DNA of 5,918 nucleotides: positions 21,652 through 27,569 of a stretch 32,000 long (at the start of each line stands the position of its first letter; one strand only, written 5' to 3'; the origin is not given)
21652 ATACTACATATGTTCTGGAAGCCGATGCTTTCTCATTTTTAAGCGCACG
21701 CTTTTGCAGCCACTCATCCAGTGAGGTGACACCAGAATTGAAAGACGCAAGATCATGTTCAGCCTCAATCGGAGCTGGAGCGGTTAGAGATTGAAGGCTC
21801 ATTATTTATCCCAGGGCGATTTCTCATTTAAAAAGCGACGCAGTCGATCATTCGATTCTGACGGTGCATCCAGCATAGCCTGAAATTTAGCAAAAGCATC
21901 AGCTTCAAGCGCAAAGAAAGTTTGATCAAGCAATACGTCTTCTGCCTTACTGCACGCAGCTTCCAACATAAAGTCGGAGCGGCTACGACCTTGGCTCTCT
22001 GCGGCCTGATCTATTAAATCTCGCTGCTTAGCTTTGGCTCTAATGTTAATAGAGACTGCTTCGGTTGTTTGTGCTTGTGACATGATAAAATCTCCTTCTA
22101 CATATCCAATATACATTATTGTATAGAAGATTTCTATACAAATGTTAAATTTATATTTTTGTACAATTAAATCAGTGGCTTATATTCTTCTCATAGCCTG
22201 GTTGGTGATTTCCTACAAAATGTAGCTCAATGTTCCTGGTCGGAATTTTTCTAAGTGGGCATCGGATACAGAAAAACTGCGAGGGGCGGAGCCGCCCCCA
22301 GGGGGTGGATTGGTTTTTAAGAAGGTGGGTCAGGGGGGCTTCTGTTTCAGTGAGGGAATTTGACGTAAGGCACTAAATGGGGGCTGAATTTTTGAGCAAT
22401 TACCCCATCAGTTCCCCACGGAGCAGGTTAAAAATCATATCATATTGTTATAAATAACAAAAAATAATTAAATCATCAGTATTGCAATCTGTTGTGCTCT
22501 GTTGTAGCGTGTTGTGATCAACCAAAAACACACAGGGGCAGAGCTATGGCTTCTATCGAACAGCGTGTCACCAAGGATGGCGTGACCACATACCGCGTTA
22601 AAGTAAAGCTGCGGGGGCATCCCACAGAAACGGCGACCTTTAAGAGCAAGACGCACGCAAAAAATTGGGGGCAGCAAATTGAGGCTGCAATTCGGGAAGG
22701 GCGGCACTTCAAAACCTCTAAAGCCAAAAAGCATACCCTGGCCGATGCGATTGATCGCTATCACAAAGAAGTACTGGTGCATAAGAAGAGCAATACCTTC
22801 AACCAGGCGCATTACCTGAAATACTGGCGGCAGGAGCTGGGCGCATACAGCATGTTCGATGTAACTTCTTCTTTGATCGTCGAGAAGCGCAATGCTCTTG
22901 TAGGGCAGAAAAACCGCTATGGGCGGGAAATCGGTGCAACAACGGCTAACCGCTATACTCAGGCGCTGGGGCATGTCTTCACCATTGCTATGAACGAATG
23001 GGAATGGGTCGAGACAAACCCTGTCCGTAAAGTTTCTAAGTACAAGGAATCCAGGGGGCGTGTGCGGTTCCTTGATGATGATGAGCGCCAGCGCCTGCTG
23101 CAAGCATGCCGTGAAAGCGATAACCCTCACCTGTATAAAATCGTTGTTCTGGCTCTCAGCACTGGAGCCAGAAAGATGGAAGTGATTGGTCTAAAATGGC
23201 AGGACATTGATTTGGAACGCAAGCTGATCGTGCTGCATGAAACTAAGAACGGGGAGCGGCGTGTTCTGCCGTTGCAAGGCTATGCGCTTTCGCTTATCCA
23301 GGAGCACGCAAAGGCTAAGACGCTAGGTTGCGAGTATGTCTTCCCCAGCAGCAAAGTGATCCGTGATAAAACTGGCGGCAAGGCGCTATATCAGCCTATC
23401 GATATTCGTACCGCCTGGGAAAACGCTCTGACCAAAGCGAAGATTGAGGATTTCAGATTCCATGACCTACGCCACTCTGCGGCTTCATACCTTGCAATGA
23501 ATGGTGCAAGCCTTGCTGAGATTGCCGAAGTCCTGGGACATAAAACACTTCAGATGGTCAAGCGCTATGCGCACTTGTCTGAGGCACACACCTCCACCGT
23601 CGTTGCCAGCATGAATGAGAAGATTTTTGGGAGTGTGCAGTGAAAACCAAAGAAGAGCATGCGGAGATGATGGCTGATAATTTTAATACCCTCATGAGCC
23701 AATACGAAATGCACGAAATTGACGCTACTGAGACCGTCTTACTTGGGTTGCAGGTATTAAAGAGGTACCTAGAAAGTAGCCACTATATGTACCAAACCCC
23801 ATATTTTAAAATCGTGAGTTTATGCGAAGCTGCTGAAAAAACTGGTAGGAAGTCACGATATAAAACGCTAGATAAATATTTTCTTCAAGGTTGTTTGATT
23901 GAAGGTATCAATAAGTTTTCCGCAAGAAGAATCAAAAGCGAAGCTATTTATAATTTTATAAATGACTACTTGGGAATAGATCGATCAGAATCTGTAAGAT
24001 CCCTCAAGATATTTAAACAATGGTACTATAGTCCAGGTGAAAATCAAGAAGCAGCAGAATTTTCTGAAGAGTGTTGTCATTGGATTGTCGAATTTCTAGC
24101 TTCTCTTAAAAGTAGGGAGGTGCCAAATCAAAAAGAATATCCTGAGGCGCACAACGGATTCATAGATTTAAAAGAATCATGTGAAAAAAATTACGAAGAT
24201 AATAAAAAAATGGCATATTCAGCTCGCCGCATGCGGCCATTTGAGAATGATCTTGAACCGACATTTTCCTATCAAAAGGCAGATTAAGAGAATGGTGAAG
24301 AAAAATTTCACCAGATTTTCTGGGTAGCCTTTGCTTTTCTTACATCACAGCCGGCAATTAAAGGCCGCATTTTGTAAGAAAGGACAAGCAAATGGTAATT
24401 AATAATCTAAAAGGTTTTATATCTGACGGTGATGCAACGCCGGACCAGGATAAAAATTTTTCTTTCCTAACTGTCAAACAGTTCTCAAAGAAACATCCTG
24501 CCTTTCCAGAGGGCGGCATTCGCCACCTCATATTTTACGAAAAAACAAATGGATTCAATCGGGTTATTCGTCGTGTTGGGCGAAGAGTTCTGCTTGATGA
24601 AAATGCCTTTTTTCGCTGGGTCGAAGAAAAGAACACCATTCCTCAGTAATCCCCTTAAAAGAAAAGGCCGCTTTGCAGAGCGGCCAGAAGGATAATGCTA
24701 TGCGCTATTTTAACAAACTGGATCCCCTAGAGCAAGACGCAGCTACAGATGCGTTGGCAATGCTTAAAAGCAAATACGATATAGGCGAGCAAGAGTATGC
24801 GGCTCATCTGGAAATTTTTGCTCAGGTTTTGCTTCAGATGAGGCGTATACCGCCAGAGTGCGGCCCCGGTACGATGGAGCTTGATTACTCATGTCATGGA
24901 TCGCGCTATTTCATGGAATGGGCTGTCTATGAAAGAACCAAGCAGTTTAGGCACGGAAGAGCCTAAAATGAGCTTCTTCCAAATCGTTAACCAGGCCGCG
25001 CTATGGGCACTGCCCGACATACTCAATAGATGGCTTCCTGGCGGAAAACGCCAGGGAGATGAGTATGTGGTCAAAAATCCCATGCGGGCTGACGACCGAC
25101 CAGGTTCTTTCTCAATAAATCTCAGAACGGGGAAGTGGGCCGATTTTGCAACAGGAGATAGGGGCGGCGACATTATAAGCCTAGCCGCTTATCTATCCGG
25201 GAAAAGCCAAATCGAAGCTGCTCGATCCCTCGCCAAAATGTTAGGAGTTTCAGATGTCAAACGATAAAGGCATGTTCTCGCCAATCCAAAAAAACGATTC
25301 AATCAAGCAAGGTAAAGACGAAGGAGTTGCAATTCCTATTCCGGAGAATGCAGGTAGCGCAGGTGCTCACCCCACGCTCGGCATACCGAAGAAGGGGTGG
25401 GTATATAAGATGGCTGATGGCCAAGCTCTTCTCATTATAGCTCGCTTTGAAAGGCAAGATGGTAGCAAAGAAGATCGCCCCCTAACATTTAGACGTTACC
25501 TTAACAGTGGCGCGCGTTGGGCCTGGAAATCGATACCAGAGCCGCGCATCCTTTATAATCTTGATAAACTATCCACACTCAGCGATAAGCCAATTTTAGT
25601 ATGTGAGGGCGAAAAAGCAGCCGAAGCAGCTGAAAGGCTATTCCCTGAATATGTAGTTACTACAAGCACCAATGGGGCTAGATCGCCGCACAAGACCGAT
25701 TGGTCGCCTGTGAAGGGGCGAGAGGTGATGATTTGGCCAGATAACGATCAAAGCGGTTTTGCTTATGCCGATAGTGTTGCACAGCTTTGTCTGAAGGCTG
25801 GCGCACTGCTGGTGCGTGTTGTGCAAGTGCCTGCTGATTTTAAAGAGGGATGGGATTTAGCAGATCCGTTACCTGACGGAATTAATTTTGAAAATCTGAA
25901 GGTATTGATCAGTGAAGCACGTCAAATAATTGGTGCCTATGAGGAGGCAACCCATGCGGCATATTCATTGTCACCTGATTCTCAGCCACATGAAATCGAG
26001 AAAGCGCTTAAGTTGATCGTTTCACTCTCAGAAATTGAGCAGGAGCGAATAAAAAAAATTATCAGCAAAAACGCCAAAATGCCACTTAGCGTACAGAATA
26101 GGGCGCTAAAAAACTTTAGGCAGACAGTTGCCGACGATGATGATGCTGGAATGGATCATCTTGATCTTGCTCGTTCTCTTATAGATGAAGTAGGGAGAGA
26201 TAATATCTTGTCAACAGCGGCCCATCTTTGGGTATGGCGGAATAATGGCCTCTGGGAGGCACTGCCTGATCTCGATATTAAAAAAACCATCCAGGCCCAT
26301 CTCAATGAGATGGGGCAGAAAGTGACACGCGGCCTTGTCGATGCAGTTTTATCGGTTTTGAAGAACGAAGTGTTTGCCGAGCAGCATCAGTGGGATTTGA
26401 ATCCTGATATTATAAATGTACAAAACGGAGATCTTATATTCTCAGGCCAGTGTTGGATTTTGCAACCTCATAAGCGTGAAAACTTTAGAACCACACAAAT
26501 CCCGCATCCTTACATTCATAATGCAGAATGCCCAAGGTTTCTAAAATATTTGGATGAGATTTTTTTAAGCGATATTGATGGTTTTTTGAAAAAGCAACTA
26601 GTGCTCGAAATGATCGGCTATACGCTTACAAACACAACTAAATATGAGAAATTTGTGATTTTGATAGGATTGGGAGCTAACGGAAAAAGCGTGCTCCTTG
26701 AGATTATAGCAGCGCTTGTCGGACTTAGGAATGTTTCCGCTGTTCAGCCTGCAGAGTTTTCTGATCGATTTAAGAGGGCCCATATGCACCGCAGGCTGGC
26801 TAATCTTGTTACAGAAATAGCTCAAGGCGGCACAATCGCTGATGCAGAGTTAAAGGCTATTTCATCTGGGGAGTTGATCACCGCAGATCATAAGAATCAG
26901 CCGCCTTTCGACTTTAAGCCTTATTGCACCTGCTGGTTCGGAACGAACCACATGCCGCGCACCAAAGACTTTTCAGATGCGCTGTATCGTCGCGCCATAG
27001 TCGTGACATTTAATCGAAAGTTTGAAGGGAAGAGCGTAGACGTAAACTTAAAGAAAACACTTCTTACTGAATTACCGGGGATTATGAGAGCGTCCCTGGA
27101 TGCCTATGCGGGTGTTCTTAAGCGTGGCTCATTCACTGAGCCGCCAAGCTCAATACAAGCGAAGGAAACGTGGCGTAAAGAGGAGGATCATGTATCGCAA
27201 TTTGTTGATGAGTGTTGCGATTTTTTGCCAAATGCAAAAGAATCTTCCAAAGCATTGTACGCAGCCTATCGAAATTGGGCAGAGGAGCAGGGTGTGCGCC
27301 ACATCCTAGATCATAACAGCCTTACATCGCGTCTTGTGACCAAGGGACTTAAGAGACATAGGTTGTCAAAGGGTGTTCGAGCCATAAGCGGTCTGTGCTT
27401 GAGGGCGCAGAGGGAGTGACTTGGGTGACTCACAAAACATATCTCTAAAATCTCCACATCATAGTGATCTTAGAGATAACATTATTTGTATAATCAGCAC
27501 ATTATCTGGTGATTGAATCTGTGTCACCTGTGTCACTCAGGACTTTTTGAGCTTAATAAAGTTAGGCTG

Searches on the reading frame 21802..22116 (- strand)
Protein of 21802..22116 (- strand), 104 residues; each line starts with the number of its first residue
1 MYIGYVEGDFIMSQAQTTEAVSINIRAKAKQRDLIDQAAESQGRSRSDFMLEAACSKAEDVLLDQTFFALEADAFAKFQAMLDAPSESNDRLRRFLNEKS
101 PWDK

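Call 8: search_protein_families(library=pfam, proteins=[window:21802-22116:-], max_evalue=0.01)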
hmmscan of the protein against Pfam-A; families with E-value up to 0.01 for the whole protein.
window:21802-22116:- (104 aa): 2 families
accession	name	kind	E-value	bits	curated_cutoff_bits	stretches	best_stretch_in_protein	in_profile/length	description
PF08681.18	TacA1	-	7.1e-23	80.8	21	1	23-97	2-76/80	Antitoxin TacA 1-like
PF21983.2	NikA-like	-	0.00057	20.4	27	1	22-58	6-42/72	Mobilization protein NikA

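Call 10: search_protein_families(library=padloc, proteins=[window:21802-22116:-], max_evalue=0.01)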
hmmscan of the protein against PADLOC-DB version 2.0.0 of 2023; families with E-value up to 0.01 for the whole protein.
window:21802-22116:- (104 aa): 0 families

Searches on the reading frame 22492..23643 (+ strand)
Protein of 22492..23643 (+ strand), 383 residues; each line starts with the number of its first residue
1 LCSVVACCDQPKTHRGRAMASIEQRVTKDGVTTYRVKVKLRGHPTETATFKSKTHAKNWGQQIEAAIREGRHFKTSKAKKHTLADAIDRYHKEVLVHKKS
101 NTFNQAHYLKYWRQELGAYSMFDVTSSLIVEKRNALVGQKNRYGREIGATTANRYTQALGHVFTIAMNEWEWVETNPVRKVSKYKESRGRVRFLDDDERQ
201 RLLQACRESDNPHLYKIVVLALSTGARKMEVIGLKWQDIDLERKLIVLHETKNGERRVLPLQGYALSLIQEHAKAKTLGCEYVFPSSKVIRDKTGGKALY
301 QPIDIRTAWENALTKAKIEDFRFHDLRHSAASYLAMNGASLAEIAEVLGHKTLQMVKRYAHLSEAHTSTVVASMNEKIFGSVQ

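Call 8: search_protein_families(library=pfam, proteins=[window:22492-23643:+], max_evalue=0.01)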
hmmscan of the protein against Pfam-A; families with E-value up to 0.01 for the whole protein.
window:22492-23643:+ (383 aa): 2 families
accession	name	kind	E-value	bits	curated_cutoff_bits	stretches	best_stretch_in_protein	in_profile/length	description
PF00589.27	Phage_integrase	-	1.7e-34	119.5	27.1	1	193-365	2-171/172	Phage integrase family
PF24624.1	Int_N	-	0.00011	23.3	27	1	82-185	4-100/100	Phage integrase, N-terminal domain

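Call 72: search_protein_families(library=padloc, proteins=[window:22492-23640:+], max_evalue=0.001)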
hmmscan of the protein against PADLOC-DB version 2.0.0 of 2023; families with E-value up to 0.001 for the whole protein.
window:22492-23640:+ (383 aa): 0 families

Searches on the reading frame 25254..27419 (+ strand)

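Call 8: search_protein_families(library=pfam, proteins=[window:25254-27419:+], max_evalue=0.01)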
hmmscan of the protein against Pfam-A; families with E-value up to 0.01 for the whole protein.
window:25254-27419:+ (721 aa): 5 families
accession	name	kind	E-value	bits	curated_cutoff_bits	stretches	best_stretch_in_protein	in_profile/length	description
PF19263.5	DUF5906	-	2.2e-19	70.6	27.6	1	470-580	1-114/114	Family of unknown function (DUF5906)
PF08706.16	D5_N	-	8.3e-12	46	22.4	1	309-437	4-144/145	D5 N terminal like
PF03288.22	Pox_D5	-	4.3e-06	27.5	21.4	1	642-697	1-56/86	Poxvirus D5 protein-like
PF01751.28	Toprim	-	7.6e-05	23.3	23.1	1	114-181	2-86/96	Toprim domain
PF19898.4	DUF6371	-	0.00089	19.5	27.7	1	95-163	82-149/150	Domain of unknown function (DUF6371)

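Call 10: search_protein_families(library=padloc, proteins=[window:25254-27419:+], max_evalue=0.01)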
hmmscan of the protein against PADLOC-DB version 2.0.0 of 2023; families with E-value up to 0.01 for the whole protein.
window:25254-27419:+ (721 aa): 1 family
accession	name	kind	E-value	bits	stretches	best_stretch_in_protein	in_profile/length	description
PDLC03800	RTasDnaG-like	-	5e-05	20.2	1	81-217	253-383/550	DRT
